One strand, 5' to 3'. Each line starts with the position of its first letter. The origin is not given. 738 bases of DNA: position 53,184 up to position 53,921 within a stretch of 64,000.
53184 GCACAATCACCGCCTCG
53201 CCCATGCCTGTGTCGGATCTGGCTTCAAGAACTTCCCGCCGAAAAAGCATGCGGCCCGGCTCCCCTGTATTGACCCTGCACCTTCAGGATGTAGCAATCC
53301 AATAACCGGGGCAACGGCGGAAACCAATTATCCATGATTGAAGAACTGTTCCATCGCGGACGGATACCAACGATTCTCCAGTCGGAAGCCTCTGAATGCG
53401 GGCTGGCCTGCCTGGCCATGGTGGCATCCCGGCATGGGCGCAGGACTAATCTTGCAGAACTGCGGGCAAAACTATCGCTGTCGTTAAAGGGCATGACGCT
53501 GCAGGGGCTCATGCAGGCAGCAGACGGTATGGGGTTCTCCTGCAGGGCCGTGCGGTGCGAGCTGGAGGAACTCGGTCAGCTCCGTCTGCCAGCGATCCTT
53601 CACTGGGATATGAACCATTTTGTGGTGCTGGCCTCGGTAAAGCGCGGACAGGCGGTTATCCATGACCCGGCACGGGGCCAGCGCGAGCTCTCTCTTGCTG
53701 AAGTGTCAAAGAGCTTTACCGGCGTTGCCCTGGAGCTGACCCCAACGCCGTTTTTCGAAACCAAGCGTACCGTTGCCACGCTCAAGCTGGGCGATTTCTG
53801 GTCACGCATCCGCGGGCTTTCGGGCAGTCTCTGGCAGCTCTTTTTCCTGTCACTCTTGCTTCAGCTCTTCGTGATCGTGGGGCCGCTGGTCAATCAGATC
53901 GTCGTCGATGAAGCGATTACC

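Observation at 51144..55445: Complete-looking double-glycine peptide export locus (peptide, CPBP-like protein, HlyD, C39-ABC) in an alphaproteobacterial island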

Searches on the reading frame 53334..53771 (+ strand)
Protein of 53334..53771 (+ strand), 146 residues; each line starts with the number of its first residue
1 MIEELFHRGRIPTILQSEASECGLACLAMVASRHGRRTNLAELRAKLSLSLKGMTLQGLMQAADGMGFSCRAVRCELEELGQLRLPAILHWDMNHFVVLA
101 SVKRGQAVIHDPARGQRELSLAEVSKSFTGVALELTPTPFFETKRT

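Call 33: search_solved_structures(query=window:53334-53771:+, max_evalue=0.001, show_alignments=5)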
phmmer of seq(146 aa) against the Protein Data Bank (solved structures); distinct sequences matched with E-value up to 0.001: 12.
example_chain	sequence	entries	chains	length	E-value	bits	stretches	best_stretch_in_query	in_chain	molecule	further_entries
6mpz_A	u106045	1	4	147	3.4e-24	88.6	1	8-140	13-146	Double Glycine Motif Protease domain from AMS/PCAT Transporter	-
7n87_A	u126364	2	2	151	5.7e-15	58.8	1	3-141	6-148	ABC-type bacteriocin transporter | Peptidase C39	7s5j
4s0f_A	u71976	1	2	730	8.9e-15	58.1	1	4-141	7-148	ABC-type bacteriocin transporter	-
4ry2_A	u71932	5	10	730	8.9e-15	58.1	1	4-141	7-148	ABC-type bacteriocin transporter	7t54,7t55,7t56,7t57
8vp3_A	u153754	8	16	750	9.4e-15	58.1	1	4-141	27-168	ABC-type bacteriocin transporter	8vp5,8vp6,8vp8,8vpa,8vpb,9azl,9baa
6v9z_A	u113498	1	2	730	1.7e-13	54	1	4-141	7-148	ABC-type bacteriocin transporter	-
8vp9_A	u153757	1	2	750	4.9e-12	49.3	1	3-141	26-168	ABC-type bacteriocin transporter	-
3k8u_A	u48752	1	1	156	1.3e-11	47.9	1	14-142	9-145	Putative ABC transporter, ATP-binding protein ComA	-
5xe8_A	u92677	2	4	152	1.8e-11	47.4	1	15-142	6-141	Putative ABC transporter, ATP-binding protein ComA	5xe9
8hf4_A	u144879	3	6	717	1.2e-09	41.6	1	17-142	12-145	Transport/processing ATP-binding protein ComA | Competence factor transporting ATP-binding protein/permease ComA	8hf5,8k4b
8hf6_A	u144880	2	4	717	1.2e-09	41.6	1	17-142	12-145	Competence factor transporting ATP-binding protein/permease ComA | Transport/processing ATP-binding protein ComA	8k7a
8hf7_A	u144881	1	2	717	1.2e-09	41.6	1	17-142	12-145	Competence factor transporting ATP-binding protein/permease ComA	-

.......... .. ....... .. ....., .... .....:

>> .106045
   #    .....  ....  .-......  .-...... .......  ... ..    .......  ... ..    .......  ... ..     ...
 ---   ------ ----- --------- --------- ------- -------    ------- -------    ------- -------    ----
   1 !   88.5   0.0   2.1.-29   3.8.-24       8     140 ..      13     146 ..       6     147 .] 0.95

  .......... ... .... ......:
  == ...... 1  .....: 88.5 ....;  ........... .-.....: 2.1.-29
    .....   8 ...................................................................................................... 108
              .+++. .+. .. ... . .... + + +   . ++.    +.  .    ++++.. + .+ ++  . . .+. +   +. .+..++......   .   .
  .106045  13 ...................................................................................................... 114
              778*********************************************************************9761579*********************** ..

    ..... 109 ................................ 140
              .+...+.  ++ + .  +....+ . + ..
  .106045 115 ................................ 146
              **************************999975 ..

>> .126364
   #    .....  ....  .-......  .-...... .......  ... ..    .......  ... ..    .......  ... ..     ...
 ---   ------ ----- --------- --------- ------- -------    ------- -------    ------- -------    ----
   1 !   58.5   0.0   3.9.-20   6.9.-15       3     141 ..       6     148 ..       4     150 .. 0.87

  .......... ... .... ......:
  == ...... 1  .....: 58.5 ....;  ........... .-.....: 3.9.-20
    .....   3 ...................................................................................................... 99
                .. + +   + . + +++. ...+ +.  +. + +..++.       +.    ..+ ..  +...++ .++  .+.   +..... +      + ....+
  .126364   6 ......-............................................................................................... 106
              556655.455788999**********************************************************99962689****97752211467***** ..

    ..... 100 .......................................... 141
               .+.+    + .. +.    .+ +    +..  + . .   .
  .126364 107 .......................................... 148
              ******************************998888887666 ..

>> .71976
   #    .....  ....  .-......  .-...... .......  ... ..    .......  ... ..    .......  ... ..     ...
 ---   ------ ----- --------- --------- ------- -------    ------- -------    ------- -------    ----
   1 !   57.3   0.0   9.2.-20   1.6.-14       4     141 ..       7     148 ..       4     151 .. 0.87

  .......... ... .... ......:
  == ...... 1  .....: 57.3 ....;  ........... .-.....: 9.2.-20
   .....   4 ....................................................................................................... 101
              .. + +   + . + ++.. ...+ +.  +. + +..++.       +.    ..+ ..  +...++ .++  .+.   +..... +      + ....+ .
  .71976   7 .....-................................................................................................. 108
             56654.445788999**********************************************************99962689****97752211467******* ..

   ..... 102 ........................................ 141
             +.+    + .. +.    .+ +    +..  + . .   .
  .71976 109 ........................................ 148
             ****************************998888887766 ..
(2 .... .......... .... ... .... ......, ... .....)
